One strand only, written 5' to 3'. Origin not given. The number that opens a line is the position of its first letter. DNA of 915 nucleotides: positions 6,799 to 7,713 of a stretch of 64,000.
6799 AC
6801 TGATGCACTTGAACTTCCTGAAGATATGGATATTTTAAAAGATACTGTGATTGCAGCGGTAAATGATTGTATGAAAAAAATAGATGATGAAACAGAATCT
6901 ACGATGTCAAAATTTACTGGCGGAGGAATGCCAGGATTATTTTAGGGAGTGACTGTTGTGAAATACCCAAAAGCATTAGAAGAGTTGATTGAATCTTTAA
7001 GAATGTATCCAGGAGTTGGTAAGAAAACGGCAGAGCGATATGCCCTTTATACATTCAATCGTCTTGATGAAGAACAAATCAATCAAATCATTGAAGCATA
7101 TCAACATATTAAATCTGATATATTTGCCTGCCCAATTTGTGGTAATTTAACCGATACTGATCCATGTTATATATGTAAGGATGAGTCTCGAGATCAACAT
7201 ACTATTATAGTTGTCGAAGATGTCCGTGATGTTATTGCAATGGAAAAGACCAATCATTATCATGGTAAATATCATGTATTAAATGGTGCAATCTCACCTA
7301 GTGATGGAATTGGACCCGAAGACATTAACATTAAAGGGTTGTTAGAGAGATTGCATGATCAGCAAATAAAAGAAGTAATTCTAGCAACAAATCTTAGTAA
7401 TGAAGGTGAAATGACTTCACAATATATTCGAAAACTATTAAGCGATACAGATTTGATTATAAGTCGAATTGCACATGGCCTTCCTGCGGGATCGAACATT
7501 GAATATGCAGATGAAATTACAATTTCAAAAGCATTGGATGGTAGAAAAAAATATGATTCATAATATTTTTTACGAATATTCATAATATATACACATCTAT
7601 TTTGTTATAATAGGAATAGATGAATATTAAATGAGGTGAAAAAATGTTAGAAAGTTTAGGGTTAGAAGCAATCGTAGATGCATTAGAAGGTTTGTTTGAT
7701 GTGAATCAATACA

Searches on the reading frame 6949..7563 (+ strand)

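Call 7: search_protein_families(library=pfam, proteins=[window:6949-7563:+])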
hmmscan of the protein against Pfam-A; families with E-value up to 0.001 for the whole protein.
window:6949-7563:+ (204 aa): 5 families
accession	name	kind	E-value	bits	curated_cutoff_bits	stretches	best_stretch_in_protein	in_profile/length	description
PF13662.12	Toprim_4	-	1.3e-25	89.9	25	1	85-175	2-85/85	Toprim domain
PF21175.2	RecR_C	-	2.8e-10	39.8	22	1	177-200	1-24/24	RecR, C-terminal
PF01751.28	Toprim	-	3.4e-09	37.2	23.1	1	85-166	1-86/96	Toprim domain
PF21176.3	RecR_HhH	-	1.5e-08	34.8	27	1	10-46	1-36/45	RecR, helix-hairpin-helix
PF02132.21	RecR_ZnF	-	5.5e-08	32.9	22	1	61-78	4-21/21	RecR, Cys4-zinc finger domain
